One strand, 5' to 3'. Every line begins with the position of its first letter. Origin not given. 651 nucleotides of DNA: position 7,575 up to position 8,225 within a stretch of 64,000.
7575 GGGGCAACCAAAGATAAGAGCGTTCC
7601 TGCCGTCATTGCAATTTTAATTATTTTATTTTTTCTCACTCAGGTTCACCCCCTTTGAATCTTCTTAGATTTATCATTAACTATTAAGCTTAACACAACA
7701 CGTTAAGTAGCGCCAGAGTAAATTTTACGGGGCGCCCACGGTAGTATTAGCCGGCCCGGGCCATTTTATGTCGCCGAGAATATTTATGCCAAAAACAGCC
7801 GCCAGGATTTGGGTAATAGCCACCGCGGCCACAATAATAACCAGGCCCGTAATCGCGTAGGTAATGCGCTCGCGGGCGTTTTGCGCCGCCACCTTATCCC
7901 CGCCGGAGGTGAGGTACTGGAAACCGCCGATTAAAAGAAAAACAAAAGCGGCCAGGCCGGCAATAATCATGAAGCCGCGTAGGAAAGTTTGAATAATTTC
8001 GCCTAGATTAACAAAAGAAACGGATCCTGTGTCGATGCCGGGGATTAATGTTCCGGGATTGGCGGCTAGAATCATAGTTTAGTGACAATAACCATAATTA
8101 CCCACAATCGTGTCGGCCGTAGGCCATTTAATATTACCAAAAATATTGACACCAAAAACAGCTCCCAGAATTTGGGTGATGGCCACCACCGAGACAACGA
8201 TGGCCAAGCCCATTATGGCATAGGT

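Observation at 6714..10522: Eight tandem paralogous TrbC/VirB2-type pilin genes on one strand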

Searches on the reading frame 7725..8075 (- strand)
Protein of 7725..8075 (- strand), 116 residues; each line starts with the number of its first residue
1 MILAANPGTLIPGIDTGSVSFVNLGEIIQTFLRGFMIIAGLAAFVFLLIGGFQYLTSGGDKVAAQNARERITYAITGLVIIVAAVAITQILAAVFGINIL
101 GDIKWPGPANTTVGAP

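Call 3: search_protein_families(library=pfam, proteins=[window:7725-8075:-], max_evalue=1)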
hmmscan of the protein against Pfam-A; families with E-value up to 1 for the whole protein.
window:7725-8075:- (116 aa): 4 families
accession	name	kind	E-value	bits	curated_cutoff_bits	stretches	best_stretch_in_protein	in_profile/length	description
PF18895.5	T4SS_pilin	-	1.7e-11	44.5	26.6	1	24-91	5-71/71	Type IV secretion system pilin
PF02322.20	Cyt_bd_oxida_II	-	0.001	18.9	35.6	1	8-94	133-214/302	Cytochrome bd terminal oxidase subunit II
PF07786.18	HGSNAT_cat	-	0.16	11.9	22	1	33-97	38-103/222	Heparan-alpha-glucosaminide N-acetyltransferase, catalytic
PF22571.1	LiaI-LiaF-TM_PspC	-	0.48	10.6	27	0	23-106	25-112/142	PspC transmembrane region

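Call 4: search_protein_families(library=ncbifam, proteins=[window:7725-8075:-], max_evalue=1)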
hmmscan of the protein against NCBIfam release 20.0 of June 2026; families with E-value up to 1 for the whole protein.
window:7725-8075:- (116 aa): 2 families
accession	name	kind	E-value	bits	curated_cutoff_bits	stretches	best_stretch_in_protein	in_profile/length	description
NF045849.1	ICE_MMCAP2_0565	equivalog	1.4e-07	31.1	40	1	24-93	9-78/80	Mbov_0395 family pilin-like conjugal transfer protein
NF004687.0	PRK06030.1-2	equivalog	0.11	12.7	181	1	37-90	34-85/140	hypothetical protein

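Call 25: find_related_loci(query=A2, collection=genome_contigs, flank=10000)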
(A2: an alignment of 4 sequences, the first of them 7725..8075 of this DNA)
Query A2 (116 aa) in genome_contigs; peptide patterns used: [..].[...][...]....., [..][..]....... (x = any residue, [..] = any of these).
68 stretches matched a pattern; 5 encode a relative of the query (tblastn E <= 1e-3); 5 distinct loci.
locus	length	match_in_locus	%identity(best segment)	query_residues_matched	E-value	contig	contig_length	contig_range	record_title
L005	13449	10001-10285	53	14-108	4e-31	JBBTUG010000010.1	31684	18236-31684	MAG: Patescibacteria group bacterium isolate H41-bin267_1 H41_bin267_1_000000000010, whole genome shotgun sequence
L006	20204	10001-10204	38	24-91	8e-13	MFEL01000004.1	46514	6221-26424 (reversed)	MAG: Candidatus Doudnabacteria bacterium RIFCSPHIGHO2_01_FULL_46_24 rifcsphigho2_01_scaffold_2084, whole genome shotgun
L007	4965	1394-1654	36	23-108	2e-9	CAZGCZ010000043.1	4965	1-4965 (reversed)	MAG TPA_asm: uncultured Candidatus Saccharibacteria bacterium isolate binchicken_co84_502 genome assembly, contig: k141_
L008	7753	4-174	42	43-99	2e-8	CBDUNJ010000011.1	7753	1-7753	MAG TPA_asm: uncultured bacterium isolate SRR22808125_concoct_2 genome assembly, contig: ERZ25043434.6530, whole genome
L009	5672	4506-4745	33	19-98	2e-7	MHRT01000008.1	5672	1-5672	MAG: Candidatus Taylorbacteria bacterium RIFCSPHIGHO2_12_FULL_45_16 rifcsphigho2_12_scaffold_30497, whole genome shotgun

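Call 36: find_homologous_proteins(query=window:7725-8075:-, max_evalue=0.001)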
Query window:7725-8075:- (116 aa): 57 proteins with E <= 0.001 among 141 candidates.
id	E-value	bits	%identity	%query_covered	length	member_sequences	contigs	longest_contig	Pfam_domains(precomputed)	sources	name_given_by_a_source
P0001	8.2e-65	234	100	100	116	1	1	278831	PF18895.6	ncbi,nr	ncbi:MAG: pilin [Patescibacteria group bacterium]|nr:pilin [Patescibacteria group bacterium]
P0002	1.2e-37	146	66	94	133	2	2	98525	PF18895.6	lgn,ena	-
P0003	1.4e-37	146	64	92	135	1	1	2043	PF18895.6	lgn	-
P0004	1.7e-35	139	65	90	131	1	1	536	PF18895.6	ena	-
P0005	8.6e-35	137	63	94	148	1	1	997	PF18895.6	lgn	-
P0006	4.3e-34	135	63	89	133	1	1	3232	PF18895.6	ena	-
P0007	8.6e-34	134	63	89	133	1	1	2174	PF18895.6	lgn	-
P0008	8.8e-34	134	63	84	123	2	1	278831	PF18895.6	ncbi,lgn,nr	ncbi:MAG: hypothetical protein M1352_01410 [Patescibacteria group bacterium]|nr:hypothetical protein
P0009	9.2e-34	134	63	90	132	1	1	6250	PF18895.6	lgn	-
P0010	3.0e-33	132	64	88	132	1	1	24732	PF18895.6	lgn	-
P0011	3.8e-33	132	65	89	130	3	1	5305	PF18895.6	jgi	-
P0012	5.6e-32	128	61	88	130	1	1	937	PF18895.6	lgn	-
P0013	1.3e-31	127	60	95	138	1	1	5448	PF18895.6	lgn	-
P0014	1.5e-30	123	56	87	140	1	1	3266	PF18895.6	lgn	-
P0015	2.3e-30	123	63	89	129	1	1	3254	PF18895.6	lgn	-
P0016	3.0e-30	122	61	84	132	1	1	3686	PF18895.6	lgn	-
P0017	3.4e-30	122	62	84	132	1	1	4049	PF18895.6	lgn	-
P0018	3.4e-30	122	60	88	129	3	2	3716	PF18895.6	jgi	-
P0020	1.5e-28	117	55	90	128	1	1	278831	PF18895.6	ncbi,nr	ncbi:MAG: hypothetical protein M1352_01420 [Patescibacteria group bacterium]|nr:hypothetical protein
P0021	1.0e-27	114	61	85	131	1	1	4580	PF18895.6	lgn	-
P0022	7.1e-27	112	55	84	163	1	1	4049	PF18895.6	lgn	-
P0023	1.8e-26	110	68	68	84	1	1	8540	PF18895.6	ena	-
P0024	9.0e-26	108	55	77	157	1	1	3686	PF18895.6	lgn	-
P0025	1.4e-25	107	52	91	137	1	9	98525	PF18895.6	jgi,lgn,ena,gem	jgi:hypothetical protein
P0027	4.2e-18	83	53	77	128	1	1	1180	PF18895.6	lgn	-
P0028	5.1e-17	80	54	72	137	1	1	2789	PF18895.6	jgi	-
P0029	5.2e-13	67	47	74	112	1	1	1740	PF18895.6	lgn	-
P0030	1.4e-12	66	44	82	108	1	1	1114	PF18895.6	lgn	-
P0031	1.1e-11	63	45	71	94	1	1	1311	PF18895.6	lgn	-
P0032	1.6e-11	62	46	71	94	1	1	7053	PF18895.6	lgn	-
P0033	1.7e-11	62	44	78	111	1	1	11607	PF18895.6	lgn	-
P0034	1.0e-10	60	40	66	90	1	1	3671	PF18895.6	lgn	-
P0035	1.3e-10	59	53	51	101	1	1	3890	PF18895.6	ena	-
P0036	4.5e-10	57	48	67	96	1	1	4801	PF18895.6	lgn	-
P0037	4.9e-10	57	39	73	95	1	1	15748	PF18895.6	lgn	-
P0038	5.0e-10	57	46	64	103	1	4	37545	PF18895.6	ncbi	-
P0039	6.8e-10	57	52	54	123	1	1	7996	PF18895.6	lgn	-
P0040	7.5e-10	57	52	53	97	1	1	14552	PF18895.6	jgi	jgi:uncharacterized membrane protein YbhN (UPF0104 family)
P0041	1.0e-9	56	38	82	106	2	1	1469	PF18895.6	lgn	-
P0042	1.3e-9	56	46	64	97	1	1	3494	PF18895.6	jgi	jgi:TRAP-type C4-dicarboxylate transport system permease small subunit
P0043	1.3e-9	56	41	81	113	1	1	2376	PF18895.6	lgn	-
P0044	1.7e-9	56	53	51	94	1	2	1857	PF18895.6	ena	-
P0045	2.2e-9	55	53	53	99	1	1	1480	PF18895.6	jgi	-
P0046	2.5e-9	55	42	72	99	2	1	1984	PF18895.6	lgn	-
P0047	6.9e-9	54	42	68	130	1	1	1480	PF18895.6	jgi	-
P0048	7.2e-9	54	42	72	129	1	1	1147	PF18895.6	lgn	-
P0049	1.3e-8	53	40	74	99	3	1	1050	PF18895.6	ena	-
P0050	1.5e-8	53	51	54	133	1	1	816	PF18895.6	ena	-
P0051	1.6e-8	52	44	57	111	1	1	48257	PF18895.6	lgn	-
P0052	1.3e-7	49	31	95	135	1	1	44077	PF18895.6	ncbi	-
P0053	4.3e-7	48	44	63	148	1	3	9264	PF18895.6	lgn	-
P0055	1.9e-6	46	38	69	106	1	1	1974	PF18895.6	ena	-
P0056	5.2e-5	41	39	59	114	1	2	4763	PF18895.6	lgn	-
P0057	5.9e-5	41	39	60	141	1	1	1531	PF18895.6,PF04956.19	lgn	-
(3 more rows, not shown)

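Call 37: find_encoding_contigs(protein=P0001, flank=10000, max_places=3)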
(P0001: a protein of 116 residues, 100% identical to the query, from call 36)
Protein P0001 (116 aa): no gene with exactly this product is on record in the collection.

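Call 38: find_encoding_contigs(protein=P0008, flank=10000, max_places=4)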
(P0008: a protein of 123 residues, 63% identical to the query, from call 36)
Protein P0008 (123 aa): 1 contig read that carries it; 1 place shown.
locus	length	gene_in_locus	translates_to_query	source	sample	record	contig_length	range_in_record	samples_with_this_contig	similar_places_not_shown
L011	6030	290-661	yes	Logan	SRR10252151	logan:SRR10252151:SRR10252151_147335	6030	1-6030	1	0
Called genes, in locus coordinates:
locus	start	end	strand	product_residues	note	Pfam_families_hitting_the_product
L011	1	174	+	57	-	?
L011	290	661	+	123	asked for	PF18895:T4SS_pilin (weak)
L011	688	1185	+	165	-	PF18895:T4SS_pilin (weak)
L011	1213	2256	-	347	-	-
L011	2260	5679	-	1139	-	PF01551:Peptidase_M23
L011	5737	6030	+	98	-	?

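Call 55: search_protein_representatives(alignment_id=A3)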
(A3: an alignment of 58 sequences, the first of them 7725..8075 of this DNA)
Query: 58 sequences, 124 profile positions. Proteins with E-value up to 0.001 (for the whole library): 91012; up to 1e-10: 26625; up to 1e-30: 159. The best 150 are listed.
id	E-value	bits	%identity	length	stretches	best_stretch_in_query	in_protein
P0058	4.0e-96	333.4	-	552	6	26-100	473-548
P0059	4.1e-76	268.7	-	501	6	32-98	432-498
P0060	5.5e-70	248.9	-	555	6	32-103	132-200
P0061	2.3e-66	237.2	-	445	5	21-97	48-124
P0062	2.4e-61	221.0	-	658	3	21-106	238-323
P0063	2.4e-61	221.0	-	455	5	34-99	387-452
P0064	2.0e-59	214.8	-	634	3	23-106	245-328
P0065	4.0e-59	213.8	-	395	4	31-105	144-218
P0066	3.3e-58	210.9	-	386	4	30-102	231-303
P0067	2.1e-57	208.3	-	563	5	20-111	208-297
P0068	7.4e-57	206.5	-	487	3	20-106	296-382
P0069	1.3e-56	205.8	-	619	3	27-108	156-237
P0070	2.2e-56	205.0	-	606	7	25-101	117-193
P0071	5.0e-56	203.8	-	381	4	34-102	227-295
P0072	8.5e-56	203.1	-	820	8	36-97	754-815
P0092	5.8e-45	168.1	-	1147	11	27-111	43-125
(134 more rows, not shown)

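Call 57: predict_structure(alignment_id=A3)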
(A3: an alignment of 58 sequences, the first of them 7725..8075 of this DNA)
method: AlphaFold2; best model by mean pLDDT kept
length: 116 residues; sequences in the alignment: 58
mean_pLDDT: 80.0   pTM: 0.60
mean pLDDT of the five models: 80.0, 79.5, 79.2, 77.2, 76.6
residues with pLDDT >= 90: 58; 70-90: 17; 50-70: 36; < 50: 5
segments of 3 or more residues with pLDDT < 50: 114-116
pLDDT, mean of each block of 10 residues (from residue 1): 50 60 79 94 96 95 95 96 93 79 63 48
secondary structure, 60 per line:
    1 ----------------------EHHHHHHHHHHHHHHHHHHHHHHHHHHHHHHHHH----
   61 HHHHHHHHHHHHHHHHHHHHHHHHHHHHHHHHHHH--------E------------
elements in order: H24-56 H61-95

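Call 60: fold_search(model_id=the predicted structure, library=pdb)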
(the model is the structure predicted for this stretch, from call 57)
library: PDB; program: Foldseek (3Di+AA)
matches with E <= 10: 114; with E <= 0.001: 0
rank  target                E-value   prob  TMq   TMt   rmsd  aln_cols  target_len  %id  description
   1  1urf_MODEL_1_A        2.1e+00  0.25  0.37  0.47   6.4        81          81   16  HR1b domain from PRK1 (released 2003-11-06)
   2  5jje_B                2.1e+00  0.20  0.27  0.42   5.0        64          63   23  Structure of the SRII/HtrII Complex in I212121 space group ("U" shape) (released 2017-02-15)
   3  5jjn_B                2.1e+00  0.18  0.26  0.42   5.1        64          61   23  Structure of the SRII/HtrII(G83F) Complex in P212121 space group ("V" shape) (released 2017-02-15)
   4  5n9j_Z                2.1e+00  0.16  0.35  0.34   7.4        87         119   15  Core Mediator of transcriptional regulation (released 2017-05-17)
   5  4gyc_B                2.4e+00  0.16  0.26  0.41   5.0        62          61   24  Structure of the SRII(D75N mutant)/HtrII Complex in I212121 space group ("U" shape) (released 2013-05-08)
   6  8zal_B                2.8e+00  0.54  0.43  0.16   2.3        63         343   14  EmrAB-TolC MFS-type tripartite multidrug efflux pump EA (released 2025-04-30)
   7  5u0p_V                2.8e+00  0.14  0.36  0.36   9.8        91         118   12  Cryo-EM structure of the transcriptional Mediator (released 2017-03-08)
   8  4wwb                  3.1e+00  0.41  0.46  0.47   7.0        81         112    9  High-resolution structure of the Ni-bound form of the Y135F mutant of C. metallidurans CnrXs (released 2015-02-11)
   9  9rxe_MODEL_1_A        3.1e+00  0.30  0.36  0.39   3.3        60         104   18  Solution structure of the HR1c domain of human PKN1 (released 2025-12-31)
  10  3epv_C                3.3e+00  0.69  0.44  0.48   3.0        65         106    8  X-ray Structure of the Metal-sensor CnrX in both the Apo- and Copper-bound Forms (released 2008-11-25)
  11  8dfu_0                3.3e+00  0.63  0.49  0.65   3.0        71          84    7  Cryo-EM structure of conjugation pili from Aeropyrum pernix (released 2023-03-22)
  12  8bef_K                3.3e+00  0.21  0.30  0.34  16.6        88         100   14  Cryo-EM structure of the Arabidopsis thaliana I+III2 supercomplex (CI membrane core) (released 2023-01-11)
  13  4jav_A                3.6e+00  0.63  0.47  0.24   1.8        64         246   11  Structural basis of a rationally rewired protein-protein interface (HK853wt and RR468mutant V13P, L14I, I17M and N21V) (released 2013-09-04)
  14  8zar_D                3.6e+00  0.41  0.43  0.15   2.3        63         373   14  EmrAB-TolC MFS-type tripartite multidrug efflux pump FA (released 2025-04-30)
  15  7c7e                  3.6e+00  0.23  0.31  0.26  10.9        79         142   15  Crystal structure of C terminal domain of Escherichia coli DgoR (released 2021-01-20)
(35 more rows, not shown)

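Call 61: search_solved_structures(query=A3, max_evalue=10, show_alignments=3)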
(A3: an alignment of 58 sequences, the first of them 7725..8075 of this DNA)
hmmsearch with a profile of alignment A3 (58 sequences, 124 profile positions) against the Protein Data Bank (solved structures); distinct sequences matched with E-value up to 10: 3.
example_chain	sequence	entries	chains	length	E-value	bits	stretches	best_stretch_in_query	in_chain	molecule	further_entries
6ows_A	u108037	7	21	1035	0.94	12.3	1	67-93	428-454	Efflux pump membrane transporter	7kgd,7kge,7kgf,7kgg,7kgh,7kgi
7b8p_A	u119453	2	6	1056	0.97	12.3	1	67-93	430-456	Efflux pump membrane transporter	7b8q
3pg0_A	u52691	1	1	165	1.4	11.7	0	58-69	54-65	ThreeFoil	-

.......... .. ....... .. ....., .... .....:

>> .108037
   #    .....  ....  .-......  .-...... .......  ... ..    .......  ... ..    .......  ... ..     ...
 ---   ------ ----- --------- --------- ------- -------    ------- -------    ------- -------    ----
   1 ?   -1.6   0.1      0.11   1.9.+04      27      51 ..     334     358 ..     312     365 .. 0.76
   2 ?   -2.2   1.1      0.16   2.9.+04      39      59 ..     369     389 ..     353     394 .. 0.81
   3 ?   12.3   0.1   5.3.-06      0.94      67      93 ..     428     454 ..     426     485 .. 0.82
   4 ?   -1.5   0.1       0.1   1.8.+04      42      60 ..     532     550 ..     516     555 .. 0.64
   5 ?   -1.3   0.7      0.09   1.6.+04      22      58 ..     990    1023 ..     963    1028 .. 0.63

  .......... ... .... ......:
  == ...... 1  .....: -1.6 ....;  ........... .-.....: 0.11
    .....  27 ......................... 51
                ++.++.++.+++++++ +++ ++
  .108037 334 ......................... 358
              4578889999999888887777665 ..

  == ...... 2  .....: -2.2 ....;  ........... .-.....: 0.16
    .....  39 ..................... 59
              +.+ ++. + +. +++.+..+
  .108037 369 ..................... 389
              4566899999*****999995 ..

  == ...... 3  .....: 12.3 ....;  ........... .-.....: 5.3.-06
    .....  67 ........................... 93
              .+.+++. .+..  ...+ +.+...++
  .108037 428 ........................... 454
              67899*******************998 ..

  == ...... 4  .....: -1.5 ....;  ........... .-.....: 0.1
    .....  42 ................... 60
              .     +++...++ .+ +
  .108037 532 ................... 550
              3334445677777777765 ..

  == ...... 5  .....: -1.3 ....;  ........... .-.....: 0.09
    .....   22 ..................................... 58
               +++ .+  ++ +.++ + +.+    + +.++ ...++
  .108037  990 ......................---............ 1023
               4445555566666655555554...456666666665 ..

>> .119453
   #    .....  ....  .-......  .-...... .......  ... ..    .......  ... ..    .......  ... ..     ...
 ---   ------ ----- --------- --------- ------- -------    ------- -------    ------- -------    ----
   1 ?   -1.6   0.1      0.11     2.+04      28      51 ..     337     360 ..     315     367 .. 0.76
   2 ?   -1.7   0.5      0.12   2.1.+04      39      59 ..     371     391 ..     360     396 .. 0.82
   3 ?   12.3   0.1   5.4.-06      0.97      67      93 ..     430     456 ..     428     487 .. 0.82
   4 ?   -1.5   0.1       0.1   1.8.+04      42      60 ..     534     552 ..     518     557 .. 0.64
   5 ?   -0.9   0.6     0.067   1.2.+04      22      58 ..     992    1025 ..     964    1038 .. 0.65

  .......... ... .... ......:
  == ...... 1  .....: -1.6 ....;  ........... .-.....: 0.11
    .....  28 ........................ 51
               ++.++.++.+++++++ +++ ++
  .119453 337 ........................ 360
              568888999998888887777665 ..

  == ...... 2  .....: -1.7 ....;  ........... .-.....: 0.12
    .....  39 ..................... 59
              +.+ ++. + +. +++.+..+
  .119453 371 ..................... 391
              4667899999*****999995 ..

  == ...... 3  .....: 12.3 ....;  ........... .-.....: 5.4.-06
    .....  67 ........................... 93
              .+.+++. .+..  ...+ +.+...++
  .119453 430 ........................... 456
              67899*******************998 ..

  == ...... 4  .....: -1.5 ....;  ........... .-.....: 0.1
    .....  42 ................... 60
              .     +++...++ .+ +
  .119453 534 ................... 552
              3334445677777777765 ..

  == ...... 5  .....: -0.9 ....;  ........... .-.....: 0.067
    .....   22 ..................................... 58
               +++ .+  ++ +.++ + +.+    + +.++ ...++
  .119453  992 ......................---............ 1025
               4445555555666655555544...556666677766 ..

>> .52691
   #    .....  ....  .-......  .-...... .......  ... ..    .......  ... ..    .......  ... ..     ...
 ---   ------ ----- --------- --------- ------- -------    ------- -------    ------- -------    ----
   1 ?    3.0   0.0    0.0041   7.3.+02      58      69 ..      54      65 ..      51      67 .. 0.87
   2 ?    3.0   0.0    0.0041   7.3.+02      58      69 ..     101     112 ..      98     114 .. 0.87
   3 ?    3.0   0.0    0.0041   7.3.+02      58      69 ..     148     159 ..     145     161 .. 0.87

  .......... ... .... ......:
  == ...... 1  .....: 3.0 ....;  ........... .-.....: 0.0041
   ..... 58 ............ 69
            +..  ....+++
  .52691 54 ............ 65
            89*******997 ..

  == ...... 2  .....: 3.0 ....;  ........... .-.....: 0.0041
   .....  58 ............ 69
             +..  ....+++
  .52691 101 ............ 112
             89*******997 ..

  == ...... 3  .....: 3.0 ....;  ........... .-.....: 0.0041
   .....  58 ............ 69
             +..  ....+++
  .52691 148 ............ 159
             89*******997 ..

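Call 62: find_encoding_contigs(protein=P0058, flank=10000, max_places=3)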
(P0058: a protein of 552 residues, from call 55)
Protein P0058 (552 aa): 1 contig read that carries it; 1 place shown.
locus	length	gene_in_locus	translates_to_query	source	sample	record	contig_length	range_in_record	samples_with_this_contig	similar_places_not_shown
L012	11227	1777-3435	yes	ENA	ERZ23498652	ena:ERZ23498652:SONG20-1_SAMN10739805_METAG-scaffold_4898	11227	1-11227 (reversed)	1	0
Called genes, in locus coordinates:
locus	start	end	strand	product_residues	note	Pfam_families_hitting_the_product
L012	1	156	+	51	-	?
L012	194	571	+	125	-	PF18895:T4SS_pilin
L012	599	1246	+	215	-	PF18895:T4SS_pilin (weak)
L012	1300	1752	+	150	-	PF18895:T4SS_pilin (weak)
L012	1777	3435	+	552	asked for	PF02322:Cyt_bd_oxida_II (faint), PF04956:TrbC (faint), PF18895:T4SS_pilin, PF27259:AF_1499 (faint), PF18895:T4SS_pilin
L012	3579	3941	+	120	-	PF18895:T4SS_pilin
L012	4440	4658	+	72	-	-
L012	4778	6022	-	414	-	-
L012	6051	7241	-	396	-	-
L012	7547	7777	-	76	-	-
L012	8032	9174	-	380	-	PF13439:Glyco_transf_4, PF13579:Glyco_trans_4_4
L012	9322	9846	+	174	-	-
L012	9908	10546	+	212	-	-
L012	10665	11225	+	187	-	?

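Call 63: find_encoding_contigs(protein=P0092, flank=10000, max_places=3)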
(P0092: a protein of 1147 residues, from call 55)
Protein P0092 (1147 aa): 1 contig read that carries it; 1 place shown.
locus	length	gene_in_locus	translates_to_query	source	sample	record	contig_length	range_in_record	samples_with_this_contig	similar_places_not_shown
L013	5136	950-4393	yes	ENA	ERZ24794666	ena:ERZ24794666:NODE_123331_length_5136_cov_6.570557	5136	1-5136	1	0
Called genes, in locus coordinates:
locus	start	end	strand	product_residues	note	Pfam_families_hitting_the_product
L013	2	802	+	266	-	?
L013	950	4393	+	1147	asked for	PF04956:TrbC, PF18895:T4SS_pilin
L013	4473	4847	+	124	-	PF05168:HEPN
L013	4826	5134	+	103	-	?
